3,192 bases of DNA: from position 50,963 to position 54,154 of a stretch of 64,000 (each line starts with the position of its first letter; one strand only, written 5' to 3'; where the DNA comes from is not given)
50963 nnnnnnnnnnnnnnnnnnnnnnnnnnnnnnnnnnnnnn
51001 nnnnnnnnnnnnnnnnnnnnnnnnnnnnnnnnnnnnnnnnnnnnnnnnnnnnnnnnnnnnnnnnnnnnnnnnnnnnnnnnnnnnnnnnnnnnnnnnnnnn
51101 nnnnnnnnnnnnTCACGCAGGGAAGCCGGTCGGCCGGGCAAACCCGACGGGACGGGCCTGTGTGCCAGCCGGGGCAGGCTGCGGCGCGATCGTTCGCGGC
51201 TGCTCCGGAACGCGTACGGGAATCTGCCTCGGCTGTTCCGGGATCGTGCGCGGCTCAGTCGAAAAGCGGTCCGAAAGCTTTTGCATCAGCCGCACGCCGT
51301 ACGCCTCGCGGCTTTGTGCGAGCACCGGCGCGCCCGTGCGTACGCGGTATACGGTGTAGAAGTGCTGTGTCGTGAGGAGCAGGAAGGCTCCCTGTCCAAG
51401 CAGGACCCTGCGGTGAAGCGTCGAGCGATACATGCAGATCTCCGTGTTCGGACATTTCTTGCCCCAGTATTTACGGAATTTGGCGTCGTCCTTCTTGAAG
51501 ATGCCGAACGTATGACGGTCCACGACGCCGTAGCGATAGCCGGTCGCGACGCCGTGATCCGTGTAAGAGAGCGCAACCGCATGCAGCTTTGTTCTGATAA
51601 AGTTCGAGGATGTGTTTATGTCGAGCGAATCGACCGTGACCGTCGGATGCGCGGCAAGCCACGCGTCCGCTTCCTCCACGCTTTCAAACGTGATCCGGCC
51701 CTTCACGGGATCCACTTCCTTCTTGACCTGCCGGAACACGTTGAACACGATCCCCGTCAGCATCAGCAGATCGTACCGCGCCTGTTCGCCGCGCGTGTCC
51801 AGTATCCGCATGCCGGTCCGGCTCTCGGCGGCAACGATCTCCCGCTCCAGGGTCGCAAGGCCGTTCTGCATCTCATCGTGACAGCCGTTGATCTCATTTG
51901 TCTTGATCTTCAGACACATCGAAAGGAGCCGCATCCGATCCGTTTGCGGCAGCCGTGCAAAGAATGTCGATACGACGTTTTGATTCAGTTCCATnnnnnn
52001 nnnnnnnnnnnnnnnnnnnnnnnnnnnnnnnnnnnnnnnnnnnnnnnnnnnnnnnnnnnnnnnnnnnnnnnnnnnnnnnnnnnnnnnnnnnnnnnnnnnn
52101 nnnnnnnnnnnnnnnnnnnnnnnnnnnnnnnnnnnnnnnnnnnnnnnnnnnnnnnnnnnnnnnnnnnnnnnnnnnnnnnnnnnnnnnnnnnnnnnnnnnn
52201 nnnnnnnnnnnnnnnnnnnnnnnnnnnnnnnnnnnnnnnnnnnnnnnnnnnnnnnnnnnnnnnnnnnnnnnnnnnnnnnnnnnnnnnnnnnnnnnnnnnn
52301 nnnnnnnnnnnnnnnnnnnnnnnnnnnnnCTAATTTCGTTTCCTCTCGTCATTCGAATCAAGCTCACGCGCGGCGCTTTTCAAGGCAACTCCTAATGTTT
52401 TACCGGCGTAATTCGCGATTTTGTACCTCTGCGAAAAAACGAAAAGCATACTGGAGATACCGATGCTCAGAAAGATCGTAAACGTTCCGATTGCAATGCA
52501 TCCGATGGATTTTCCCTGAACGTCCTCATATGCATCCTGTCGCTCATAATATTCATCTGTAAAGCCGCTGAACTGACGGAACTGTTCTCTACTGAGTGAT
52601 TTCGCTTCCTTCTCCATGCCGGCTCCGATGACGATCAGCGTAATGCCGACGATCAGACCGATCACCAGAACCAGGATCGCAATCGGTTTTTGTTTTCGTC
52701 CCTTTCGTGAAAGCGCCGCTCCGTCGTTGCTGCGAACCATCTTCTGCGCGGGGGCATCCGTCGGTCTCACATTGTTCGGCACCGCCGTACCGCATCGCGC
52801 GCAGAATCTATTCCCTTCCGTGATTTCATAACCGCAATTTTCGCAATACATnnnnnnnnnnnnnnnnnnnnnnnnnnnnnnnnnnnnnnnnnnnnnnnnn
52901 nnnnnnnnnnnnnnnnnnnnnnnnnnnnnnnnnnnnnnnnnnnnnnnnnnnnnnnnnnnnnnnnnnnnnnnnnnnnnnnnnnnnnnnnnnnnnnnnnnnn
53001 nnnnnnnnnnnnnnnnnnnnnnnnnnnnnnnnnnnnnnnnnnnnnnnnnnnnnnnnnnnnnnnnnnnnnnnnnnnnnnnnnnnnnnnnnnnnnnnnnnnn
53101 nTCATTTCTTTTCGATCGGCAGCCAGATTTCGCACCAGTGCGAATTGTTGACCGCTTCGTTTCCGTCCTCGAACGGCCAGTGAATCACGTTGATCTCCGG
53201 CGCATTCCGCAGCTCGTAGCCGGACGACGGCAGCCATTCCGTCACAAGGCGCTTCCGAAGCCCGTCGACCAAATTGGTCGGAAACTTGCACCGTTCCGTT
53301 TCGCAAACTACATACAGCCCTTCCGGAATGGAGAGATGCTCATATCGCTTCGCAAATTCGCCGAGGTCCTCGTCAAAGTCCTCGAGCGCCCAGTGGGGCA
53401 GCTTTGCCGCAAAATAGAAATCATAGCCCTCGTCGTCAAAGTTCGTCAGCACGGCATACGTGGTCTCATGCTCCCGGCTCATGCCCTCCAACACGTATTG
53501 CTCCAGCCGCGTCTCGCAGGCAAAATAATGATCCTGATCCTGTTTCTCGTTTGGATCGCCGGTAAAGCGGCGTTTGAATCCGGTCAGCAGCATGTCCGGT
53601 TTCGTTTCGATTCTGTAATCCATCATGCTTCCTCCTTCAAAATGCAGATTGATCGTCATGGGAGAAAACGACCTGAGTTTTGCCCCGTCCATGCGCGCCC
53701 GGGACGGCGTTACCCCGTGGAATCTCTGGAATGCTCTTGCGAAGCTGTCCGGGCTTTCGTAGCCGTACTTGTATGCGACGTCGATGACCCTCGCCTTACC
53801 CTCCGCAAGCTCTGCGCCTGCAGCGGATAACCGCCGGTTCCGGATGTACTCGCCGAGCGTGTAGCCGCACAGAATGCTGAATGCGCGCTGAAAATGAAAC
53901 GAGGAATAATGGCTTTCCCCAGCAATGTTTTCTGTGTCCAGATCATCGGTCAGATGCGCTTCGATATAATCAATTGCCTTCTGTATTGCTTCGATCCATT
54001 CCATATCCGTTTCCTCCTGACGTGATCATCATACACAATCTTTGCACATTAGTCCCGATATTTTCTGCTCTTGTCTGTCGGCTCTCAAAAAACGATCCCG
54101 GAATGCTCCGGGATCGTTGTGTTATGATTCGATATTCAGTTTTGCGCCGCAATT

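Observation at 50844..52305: Diverged direct duplication of the atoA 3' end plus terminator, bracketing a single orphan gene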

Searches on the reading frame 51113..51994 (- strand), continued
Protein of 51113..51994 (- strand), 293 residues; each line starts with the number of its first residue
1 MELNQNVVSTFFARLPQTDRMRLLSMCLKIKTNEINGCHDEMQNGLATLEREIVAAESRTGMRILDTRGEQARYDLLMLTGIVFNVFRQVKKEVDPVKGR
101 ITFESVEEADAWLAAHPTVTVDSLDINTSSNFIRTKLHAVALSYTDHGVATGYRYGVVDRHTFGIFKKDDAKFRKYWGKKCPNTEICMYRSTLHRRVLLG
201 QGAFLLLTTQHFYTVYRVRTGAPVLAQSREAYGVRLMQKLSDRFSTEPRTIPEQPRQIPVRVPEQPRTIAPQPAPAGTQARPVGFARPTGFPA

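Call 57: fold_search(model_id=the predicted structure, library=viral)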
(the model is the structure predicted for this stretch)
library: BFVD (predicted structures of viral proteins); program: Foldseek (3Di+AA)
matches with E <= 10: 841; with E <= 0.001: 0
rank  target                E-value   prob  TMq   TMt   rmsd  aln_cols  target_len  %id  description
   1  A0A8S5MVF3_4          3.2e-03  0.66  0.17  0.06  19.4       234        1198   12  DNA methylase [Caudovirales sp. ctUL28]
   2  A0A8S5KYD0            4.7e-03  0.15  0.12  0.10  22.9       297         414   11  Maturation protein (Fragment) [ssRNA phage ESE019]
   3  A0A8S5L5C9            6.7e-03  0.18  0.13  0.12  21.6       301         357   10  Maturation protein [ssRNA phage SRR5466725_18]
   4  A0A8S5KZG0            7.5e-03  0.16  0.13  0.11  23.6       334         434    9  Maturation protein [ssRNA phage SRR5466338_3]
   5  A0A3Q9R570            8.0e-03  0.51  0.13  0.25  20.7       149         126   10  (no name in the UniProt tables at hand)
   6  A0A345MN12            1.3e-02  0.25  0.14  0.13  26.1       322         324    5  (no name in the UniProt tables at hand)
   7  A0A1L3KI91            1.6e-02  0.18  0.15  0.12  21.5       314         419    8  Maturation protein [Hubei levi-like virus 6]
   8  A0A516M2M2            2.5e-02  0.35  0.14  0.22  23.1       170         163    9  (no name in the UniProt tables at hand)
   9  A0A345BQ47            3.0e-02  0.57  0.12  0.25  15.7       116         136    7  (no name in the UniProt tables at hand)
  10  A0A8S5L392            3.6e-02  0.12  0.13  0.09  21.8       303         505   11  Maturation protein [ssRNA phage SRR6050738_3]
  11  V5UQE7                3.8e-02  0.08  0.09  0.05  21.5       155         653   14  Uncharacterized protein [Shigella phage pSb-1]
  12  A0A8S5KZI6            4.0e-02  0.11  0.13  0.11  26.3       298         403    5  Maturation protein [ssRNA phage SRR6050738_1]
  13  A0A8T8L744            6.0e-02  0.35  0.16  0.20  23.6       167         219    8  (no name in the UniProt tables at hand)
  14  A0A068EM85            6.0e-02  0.12  0.14  0.12  21.8       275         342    7  Maturation/attachment protein [Marine phage AC]
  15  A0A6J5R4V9            6.8e-02  0.25  0.14  0.24  21.5       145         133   11  Uncharacterized protein [uncultured Caudovirales phage]
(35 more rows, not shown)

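Call 64: find_encoding_contigs(protein=P0003, flank=6000, max_places=3)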
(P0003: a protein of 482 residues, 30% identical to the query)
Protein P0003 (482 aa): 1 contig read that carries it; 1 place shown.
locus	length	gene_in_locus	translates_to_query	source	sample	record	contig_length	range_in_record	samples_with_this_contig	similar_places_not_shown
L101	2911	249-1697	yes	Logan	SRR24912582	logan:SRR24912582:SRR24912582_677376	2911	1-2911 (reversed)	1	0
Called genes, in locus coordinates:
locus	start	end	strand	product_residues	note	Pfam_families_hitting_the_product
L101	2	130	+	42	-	?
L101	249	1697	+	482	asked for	-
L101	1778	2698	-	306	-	PF00892:EamA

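Call 65: find_encoding_contigs(protein=P0008, flank=6000, max_places=3)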
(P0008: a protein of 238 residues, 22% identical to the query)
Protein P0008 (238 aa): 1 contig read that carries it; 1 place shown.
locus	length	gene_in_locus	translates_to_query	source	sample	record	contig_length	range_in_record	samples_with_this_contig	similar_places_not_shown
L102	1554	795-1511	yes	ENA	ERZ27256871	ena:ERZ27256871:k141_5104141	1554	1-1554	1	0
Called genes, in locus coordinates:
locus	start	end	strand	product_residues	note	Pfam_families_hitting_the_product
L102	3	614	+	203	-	?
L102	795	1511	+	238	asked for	-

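Call 66: find_encoding_contigs(protein=P0010, flank=6000, max_places=3)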
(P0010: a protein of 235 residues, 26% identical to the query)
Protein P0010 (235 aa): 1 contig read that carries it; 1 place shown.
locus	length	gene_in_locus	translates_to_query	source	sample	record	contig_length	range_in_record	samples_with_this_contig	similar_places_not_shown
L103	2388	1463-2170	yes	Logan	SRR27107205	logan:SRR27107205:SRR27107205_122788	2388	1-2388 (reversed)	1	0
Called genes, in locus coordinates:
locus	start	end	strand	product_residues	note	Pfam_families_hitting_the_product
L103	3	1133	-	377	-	?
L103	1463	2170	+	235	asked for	-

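Call 76: search_dna_similar(query=window:51113-51994:-, collection=plasmids, mode=protein, max_evalue=0.001)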
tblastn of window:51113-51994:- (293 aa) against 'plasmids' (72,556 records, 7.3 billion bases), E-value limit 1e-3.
No match.

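Call 77: search_dna_similar(query=window:51113-51994:-, collection=phages, mode=protein, max_evalue=0.001)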
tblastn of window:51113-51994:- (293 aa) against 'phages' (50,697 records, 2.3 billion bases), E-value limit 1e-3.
No match.
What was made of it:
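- There is no phage or plasmid match (calls 76, 77).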

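Call 78: find_homologous_proteins(query=A2, max_evalue=0.00001)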
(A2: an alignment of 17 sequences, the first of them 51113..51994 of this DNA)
Query A2 (17 sequences) (293 aa, profile of the alignment): 2 proteins with E <= 0.00001 among 7892 candidates.
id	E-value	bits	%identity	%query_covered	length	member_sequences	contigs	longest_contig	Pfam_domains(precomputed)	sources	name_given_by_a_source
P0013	2.9e-103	364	20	83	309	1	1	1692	-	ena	-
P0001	1.4e-77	279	99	100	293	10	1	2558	-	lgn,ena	-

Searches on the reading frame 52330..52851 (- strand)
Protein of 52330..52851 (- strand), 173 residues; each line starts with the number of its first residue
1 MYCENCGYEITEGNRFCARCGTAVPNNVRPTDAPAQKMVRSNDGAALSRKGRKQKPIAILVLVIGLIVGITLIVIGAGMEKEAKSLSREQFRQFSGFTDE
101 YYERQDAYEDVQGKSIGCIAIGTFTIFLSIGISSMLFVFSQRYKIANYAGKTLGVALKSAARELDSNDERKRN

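Call 7: search_protein_families(library=pfam, proteins=[window:52330-52851:-], max_evalue=0.01)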
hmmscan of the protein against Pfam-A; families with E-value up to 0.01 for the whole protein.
window:52330-52851:- (173 aa): 4 families
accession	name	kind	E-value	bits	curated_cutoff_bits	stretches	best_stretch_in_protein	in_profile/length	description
PF13240.11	Zn_Ribbon_1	-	1.7e-07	31.3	25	1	2-23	1-22/23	zinc-ribbon domain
PF12773.13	DZR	-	4.3e-05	24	27.3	1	3-25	1-23/45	Double zinc ribbon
PF13248.11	Zn_ribbon_3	-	0.0016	18.3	27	1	2-22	4-24/26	zinc-ribbon domain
PF09297.16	Zn_ribbon_NUD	-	0.0019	18.3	24.8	0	14-23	3-12/32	NADH pyrophosphatase zinc ribbon domain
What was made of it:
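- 52330..52851 (-): Zinc-ribbon membrane protein gene (ZnR1). It is the neighbour on the resident side, and hairpin 2 probably serves as its terminator. PF13240 (call 7).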

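Call 35: find_encoding_contigs(protein=window:52330-52851:-, flank=8000, max_places=10)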
Protein window:52330-52851:- (173 aa): 12 contigs read that carry it; 10 places shown.
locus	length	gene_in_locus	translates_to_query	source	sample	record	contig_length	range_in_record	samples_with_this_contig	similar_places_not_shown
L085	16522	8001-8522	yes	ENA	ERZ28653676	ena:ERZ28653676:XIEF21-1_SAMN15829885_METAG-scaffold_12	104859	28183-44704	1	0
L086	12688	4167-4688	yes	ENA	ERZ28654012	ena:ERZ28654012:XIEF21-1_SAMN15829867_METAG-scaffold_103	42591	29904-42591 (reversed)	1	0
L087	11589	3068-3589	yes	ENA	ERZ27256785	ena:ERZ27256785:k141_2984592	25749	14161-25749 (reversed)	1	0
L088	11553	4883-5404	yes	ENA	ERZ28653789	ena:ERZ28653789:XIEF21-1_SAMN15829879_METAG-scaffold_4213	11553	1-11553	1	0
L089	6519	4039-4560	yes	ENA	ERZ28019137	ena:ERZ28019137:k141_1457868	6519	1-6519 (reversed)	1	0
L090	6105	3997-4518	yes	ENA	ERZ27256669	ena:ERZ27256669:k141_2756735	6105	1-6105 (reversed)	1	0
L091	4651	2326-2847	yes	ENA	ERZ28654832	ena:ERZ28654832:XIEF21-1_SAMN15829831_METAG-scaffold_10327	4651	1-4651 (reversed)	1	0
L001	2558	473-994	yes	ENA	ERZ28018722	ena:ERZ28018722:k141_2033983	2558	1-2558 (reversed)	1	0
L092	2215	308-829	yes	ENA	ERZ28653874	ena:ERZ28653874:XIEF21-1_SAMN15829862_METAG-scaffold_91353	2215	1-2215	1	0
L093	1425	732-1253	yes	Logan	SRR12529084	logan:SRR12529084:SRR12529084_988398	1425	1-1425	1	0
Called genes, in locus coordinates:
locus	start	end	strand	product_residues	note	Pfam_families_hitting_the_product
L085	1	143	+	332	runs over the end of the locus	PF00248:Aldo_ket_red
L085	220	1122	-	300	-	PF00892:EamA, PF03151:TPT (faint), PF00892:EamA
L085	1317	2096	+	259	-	PF00378:ECH_1, PF16113:ECH_2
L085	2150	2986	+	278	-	PF02737:3HCDH_N, PF00725:3HCDH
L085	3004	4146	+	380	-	PF02771:Acyl-CoA_dh_N, PF02770:Acyl-CoA_dh_M, PF00441:Acyl-CoA_dh_1, PF08028:Acyl-CoA_dh_2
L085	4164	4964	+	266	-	PF01012:ETF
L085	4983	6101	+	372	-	PF01012:ETF, PF00766:ETF_alpha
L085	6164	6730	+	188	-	-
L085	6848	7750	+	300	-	PF00165:HTH_AraC (faint), PF12833:HTH_18, PF06445:GyrI-like, PF14526:Cass2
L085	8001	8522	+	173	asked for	PF13240:Zn_Ribbon_1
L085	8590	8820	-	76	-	-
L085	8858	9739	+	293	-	-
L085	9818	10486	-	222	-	PF01144:CoA_trans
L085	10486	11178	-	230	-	PF01144:CoA_trans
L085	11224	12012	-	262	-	PF16554:OAM_dimer, PF02310:B12-binding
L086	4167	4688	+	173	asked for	PF13240:Zn_Ribbon_1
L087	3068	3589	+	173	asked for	PF13240:Zn_Ribbon_1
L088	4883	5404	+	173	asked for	PF13240:Zn_Ribbon_1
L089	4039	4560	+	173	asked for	PF13240:Zn_Ribbon_1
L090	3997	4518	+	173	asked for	PF13240:Zn_Ribbon_1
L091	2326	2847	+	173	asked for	PF13240:Zn_Ribbon_1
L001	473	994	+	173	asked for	PF13240:Zn_Ribbon_1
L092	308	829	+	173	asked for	PF13240:Zn_Ribbon_1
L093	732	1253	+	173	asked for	PF13240:Zn_Ribbon_1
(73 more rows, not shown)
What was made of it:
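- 52330..52851 (-): Present on all contigs of this species (call 35).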

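Call 37: find_homologous_proteins(query=window:52330-52851:-, max_evalue=0.00001)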
Query window:52330-52851:- (173 aa): 2 proteins with E <= 0.00001 among 332 candidates.
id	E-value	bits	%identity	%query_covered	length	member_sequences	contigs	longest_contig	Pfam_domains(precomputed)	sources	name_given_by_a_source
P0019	6.4e-98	343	92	100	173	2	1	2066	PF13240.12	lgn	-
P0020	1.0e-62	229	68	100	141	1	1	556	PF13240.12,PF12773.14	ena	-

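Call 38: find_encoding_contigs(protein=P0019, flank=8000, max_places=10)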
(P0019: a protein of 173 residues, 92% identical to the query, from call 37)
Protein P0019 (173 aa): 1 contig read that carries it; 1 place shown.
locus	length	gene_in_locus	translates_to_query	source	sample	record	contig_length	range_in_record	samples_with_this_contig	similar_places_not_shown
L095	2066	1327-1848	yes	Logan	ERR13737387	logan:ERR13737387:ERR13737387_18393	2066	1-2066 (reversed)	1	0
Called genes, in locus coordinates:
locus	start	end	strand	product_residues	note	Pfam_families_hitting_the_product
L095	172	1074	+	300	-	PF00165:HTH_AraC (faint), PF12833:HTH_18, PF06445:GyrI-like, PF14526:Cass2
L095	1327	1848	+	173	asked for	PF13240:Zn_Ribbon_1 (weak)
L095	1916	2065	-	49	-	?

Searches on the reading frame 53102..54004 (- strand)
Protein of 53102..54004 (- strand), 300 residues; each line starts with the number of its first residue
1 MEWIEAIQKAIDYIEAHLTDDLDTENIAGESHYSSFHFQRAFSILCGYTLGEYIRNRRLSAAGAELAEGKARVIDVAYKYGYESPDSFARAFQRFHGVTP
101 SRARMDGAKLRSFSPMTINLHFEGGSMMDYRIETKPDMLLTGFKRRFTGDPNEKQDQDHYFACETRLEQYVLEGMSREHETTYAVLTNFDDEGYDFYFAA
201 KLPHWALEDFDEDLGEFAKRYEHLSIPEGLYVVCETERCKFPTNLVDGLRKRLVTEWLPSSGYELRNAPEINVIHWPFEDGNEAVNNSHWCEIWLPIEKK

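Call 7: search_protein_families(library=pfam, proteins=[window:53102-54004:-], max_evalue=0.01)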
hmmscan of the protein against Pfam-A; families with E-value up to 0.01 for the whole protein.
window:53102-54004:- (300 aa): 4 families
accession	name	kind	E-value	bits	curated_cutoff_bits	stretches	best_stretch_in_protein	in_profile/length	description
PF12833.13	HTH_18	-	2.9e-19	69.5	33.6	1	28-104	2-78/80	Helix-turn-helix domain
PF00165.29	HTH_AraC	-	3.4e-13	49.8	26.6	2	72-104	10-41/42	Bacterial regulatory helix-turn-helix proteins, AraC family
PF06445.20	GyrI-like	-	6.8e-09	36.6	26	1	128-297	1-154/155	GyrI-like small molecule binding domain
PF14526.11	Cass2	-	2.6e-07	31.4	27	1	131-297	1-150/150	Integron-associated effector binding protein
